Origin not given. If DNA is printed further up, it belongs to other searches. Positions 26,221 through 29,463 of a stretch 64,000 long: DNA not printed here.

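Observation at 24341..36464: Uncharacterised 8-gene operon: giant SBP, two ABC permease pairs, propeller/TPR anchor, Yip1 protein and a ~950-aa secreted protein, with no ATPase or regulator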

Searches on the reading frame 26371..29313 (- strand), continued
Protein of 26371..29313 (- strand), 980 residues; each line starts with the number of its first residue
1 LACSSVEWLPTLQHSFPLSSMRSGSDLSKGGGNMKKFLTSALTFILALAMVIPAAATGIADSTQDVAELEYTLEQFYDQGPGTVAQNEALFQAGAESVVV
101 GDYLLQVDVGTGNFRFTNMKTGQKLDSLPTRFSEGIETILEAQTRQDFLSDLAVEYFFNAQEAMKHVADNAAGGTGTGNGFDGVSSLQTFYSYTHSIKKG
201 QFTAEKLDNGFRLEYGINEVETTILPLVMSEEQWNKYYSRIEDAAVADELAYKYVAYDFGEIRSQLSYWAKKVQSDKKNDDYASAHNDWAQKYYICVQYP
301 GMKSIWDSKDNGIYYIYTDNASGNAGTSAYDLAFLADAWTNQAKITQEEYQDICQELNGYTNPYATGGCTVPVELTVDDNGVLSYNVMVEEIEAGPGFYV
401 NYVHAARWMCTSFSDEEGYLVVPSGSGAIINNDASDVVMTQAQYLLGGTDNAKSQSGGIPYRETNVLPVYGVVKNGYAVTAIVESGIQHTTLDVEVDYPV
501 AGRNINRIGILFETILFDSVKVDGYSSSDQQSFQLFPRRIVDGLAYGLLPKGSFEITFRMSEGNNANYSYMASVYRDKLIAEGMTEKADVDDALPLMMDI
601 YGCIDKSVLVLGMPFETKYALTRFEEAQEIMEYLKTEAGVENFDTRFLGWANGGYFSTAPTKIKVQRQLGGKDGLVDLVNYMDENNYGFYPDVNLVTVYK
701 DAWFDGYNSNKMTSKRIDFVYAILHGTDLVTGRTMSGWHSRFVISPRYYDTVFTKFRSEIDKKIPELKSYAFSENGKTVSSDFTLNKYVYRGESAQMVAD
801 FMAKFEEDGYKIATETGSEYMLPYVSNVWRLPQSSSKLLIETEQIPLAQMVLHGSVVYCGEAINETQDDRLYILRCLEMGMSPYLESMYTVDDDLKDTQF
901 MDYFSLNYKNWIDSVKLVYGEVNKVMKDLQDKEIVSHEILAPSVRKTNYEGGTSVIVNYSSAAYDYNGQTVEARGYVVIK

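Call 60: search_solved_structures(query=A1, max_evalue=10, show_alignments=3)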
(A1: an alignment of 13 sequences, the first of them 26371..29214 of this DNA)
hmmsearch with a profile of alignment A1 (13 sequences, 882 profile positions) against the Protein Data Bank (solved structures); distinct sequences matched with E-value up to 10: 9.
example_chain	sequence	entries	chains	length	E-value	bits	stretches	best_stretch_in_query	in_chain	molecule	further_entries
5opq_A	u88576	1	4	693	2e-06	29.5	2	55-107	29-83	3,6-anhydro-D-galactosidase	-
8rzk_A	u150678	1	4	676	6.4e-06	27.8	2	60-107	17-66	Conserved hypothetical periplasmic protein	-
8rzg_A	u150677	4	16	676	6.4e-06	27.8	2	60-107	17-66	Conserved hypothetical periplasmic protein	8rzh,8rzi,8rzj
5wzn_A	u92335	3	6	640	0.011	17.1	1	525-590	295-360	Alpha-N-acetylgalactosaminidase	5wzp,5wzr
5wzq_A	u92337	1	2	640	0.011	17.1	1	525-590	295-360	Alpha-N-acetylgalactosaminidase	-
8rr1_F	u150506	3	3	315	0.54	11.5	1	165-237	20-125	tRNA methyltransferase 10 homolog C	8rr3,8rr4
7onu_F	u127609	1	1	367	0.59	11.3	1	165-237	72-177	tRNA methyltransferase 10 homolog C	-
8cbk_F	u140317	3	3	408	0.68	11.1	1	165-237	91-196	tRNA methyltransferase 10 homolog C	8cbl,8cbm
9ey0_F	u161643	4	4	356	0.7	11.1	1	165-237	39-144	tRNA methyltransferase 10 homolog C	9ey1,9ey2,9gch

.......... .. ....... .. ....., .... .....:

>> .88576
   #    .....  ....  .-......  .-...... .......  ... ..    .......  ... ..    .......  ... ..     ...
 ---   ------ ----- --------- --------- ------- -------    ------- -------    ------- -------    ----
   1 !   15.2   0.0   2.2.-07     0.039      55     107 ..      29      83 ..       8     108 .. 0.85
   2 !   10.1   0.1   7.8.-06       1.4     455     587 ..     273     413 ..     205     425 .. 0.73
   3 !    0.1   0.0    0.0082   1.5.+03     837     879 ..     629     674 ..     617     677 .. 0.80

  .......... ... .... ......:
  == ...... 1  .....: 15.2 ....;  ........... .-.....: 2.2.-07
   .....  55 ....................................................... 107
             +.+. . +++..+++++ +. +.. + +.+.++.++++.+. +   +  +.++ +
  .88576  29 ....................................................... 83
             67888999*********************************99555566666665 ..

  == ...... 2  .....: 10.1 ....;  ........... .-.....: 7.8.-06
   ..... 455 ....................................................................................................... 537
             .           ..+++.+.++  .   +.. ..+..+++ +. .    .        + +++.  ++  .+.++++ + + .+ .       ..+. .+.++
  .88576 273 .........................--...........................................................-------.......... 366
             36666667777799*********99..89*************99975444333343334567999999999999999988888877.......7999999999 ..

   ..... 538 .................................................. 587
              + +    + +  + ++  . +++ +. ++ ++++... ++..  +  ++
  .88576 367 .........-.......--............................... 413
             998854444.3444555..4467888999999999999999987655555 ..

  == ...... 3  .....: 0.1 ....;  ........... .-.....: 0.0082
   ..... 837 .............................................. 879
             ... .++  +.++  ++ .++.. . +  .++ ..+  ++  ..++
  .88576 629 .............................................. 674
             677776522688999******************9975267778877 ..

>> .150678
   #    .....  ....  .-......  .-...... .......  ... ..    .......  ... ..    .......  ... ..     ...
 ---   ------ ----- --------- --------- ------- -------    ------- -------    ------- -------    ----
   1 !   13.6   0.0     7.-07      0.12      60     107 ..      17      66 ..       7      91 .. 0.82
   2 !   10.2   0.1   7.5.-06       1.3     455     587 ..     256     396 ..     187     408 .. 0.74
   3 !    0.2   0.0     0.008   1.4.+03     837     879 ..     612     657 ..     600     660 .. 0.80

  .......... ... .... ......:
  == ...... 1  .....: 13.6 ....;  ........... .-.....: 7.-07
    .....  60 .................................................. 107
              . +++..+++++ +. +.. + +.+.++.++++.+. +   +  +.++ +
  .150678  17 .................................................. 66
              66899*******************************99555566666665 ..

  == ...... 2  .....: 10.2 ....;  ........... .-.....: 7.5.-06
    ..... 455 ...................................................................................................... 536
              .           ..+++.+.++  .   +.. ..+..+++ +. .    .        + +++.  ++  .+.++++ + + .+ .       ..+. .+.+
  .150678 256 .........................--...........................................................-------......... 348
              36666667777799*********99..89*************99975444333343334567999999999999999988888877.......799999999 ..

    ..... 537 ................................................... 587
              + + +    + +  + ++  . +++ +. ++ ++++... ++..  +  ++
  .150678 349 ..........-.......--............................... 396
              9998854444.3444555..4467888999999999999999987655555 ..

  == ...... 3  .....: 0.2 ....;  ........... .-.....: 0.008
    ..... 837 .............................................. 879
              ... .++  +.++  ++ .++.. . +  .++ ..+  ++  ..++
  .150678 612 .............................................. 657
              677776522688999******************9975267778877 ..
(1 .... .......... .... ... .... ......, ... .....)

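Call 74: find_encoding_contigs(protein=P0002, flank=10000, max_places=2)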
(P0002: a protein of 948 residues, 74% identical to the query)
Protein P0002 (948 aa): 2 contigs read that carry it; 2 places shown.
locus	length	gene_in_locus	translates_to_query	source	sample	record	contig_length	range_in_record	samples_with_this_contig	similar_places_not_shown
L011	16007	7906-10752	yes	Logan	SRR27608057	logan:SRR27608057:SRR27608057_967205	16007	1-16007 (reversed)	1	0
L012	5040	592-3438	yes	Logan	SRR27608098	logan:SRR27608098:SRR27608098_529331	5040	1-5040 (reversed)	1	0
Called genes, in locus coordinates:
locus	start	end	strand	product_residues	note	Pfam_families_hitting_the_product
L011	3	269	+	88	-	?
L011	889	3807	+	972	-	PF01547:SBP_bac_1, PF13416:SBP_bac_8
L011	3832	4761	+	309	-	PF00528:BPD_transp_1 (faint)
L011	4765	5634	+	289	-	-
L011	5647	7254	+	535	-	-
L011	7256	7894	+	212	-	PF04893:Yip1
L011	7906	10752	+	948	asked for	PF18952:DUF5696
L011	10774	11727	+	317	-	PF00528:BPD_transp_1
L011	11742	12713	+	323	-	PF00528:BPD_transp_1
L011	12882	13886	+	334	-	PF01073:3Beta_HSD, PF01370:Epimerase, PF02719:Polysacc_synt_2, PF04321:RmlD_sub_bind, PF07993:NAD_binding_4 (weak), PF13460:NAD_binding_10 (weak), PF16363:GDP_Man_Dehyd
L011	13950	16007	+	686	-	?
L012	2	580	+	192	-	?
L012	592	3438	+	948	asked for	PF18952:DUF5696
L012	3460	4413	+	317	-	PF00528:BPD_transp_1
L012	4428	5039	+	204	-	?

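Call 80: fold_search(model_id=the predicted structure, library=pdb)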
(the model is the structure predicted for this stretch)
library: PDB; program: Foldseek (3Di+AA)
matches with E <= 10: 885; with E <= 0.001: 276
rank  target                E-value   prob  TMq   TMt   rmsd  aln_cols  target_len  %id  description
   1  5opq_A                1.7e-30  1.00  0.50  0.70   7.5       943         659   13  A 3,6-anhydro-D-galactosidase produced by Zobellia galactanivorans. This is an exo-lytic enzyme that hydrolyzes termin (released 2017-11-29)
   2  5opq_D                9.3e-30  1.00  0.50  0.69   7.5       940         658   14  A 3,6-anhydro-D-galactosidase produced by Zobellia galactanivorans. This is an exo-lytic enzyme that hydrolyzes termin (released 2017-11-29)
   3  8rzk_A                1.9e-28  1.00  0.50  0.69   7.5       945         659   14  The Michaelis complex of ZgGH129 D486N from Zobellia galactanivorans with neo-b/k-oligo-carrageenan tetrasaccharide (b (released 2024-07-31)
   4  5wzp_B                8.4e-22  1.00  0.41  0.62   7.6       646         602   16  Alpha-N-acetylgalactosaminidase NagBb from Bifidobacterium bifidum - ligand free (released 2017-06-07)
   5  5wzp_A                1.6e-21  1.00  0.41  0.62   6.7       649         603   16  Alpha-N-acetylgalactosaminidase NagBb from Bifidobacterium bifidum - ligand free (released 2017-06-07)
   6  5wzr_A                2.5e-21  1.00  0.43  0.61   7.1       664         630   15  Alpha-N-acetylgalactosaminidase NagBb from Bifidobacterium bifidum - Gal-NHAc-DNJ complex (released 2017-06-07)
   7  5wzq_A                3.6e-21  1.00  0.47  0.70   7.3       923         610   12  Alpha-N-acetylgalactosaminidase NagBb from Bifidobacterium bifidum - quadruple mutant (released 2017-06-07)
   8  5wzn_A                3.8e-21  1.00  0.49  0.70   6.9       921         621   12  Alpha-N-acetylgalactosaminidase NagBb from Bifidobacterium bifidum - GalNAc complex (released 2017-06-07)
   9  5wzn_B                4.7e-21  1.00  0.48  0.70   7.2       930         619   12  Alpha-N-acetylgalactosaminidase NagBb from Bifidobacterium bifidum - GalNAc complex (released 2017-06-07)
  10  5wzr_B                5.2e-21  1.00  0.42  0.60   6.9       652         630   16  Alpha-N-acetylgalactosaminidase NagBb from Bifidobacterium bifidum - Gal-NHAc-DNJ complex (released 2017-06-07)
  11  5wzq_B                5.8e-21  1.00  0.47  0.70   7.3       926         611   12  Alpha-N-acetylgalactosaminidase NagBb from Bifidobacterium bifidum - quadruple mutant (released 2017-06-07)
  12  6qev_B                7.1e-15  1.00  0.34  0.25   9.0       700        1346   12  EngBF DARPin Fusion 4b B6 (released 2019-11-06)
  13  5a58_A                2.2e-14  1.00  0.35  0.31   8.4       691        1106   12  The structure of GH101 D764N mutant from Streptococcus pneumoniae TIGR4 in complex with serinyl T-antigen (released 2015-09-02)
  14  6sh9_B                4.4e-14  1.00  0.35  0.26   8.8       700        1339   11  EngBF DARPin Fusion 4b D12 (released 2019-11-06)
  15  5a55                  5.5e-14  1.00  0.35  0.31   8.4       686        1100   12  The native structure of GH101 from Streptococcus pneumoniae TIGR4 (released 2015-09-02)
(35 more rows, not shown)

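Call 82: search_protein_families(library=pfam, alignment_id=A1, max_evalue=5)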
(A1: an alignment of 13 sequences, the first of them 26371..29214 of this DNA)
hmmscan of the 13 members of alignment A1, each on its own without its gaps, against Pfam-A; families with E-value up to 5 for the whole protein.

A. member 1, window:26371-29214:- (947 aa): 1 family
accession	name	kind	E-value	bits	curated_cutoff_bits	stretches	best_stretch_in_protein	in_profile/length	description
PF18952.6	DUF5696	-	2.7e-132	442.8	25.6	1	330-943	16-612/612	Family of unknown function (DUF5696)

B. families by the number of members that match (of 13 scanned): 15 families
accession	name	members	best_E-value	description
PF18952.6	DUF5696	13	9.9e-140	Family of unknown function (DUF5696)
PF00195.25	Chal_sti_synt_N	1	0.0024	Chalcone and stilbene synthases, N-terminal domain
PF08533.16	Glyco_hydro_42C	1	0.0094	Beta-galactosidase C-terminal domain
PF02368.24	Big_2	1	0.037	Bacterial Ig-like domain (group 2)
PF19122.5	DUF5806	1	0.058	Family of unknown function (DUF5806)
PF23178.1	ADAMTS_C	1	0.1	ADAMTS C-terminal helical domain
PF08683.16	CAMSAP_CKK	1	0.1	Microtubule-binding calmodulin-regulated spectrin-associated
PF22598.2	CdsD_PD2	1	0.13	CdsD, periplasmic PD2 domain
PF24165.1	TMP_C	1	0.16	Tape measure protein C-terminal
PF07199.16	DUF1411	1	0.17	Protein of unknown function (DUF1411)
PF11828.13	DUF3348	1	0.2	Protein of unknown function (DUF3348)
PF17154.10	GAPES3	1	0.24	Gammaproteobacterial periplasmic sensor domain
PF07934.18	OGG_N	1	1.2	8-oxoguanine DNA glycosylase, N-terminal domain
PF18015.7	Acetyltransf_19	1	1.2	Acetyltransferase (GNAT) domain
PF13627.12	LptM_cons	1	3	LPS-assembly lipoprotein LptM, conserved region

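Call 99: find_encoding_contigs(protein=P0263, flank=10000, max_places=1)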
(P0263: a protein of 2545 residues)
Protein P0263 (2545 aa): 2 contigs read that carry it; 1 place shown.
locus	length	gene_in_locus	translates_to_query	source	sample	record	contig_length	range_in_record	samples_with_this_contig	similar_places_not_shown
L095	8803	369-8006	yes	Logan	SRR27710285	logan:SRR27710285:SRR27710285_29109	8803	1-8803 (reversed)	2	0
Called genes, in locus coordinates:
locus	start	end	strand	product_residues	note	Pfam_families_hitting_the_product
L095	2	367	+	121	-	?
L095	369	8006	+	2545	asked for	PF18952:DUF5696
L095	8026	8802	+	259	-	?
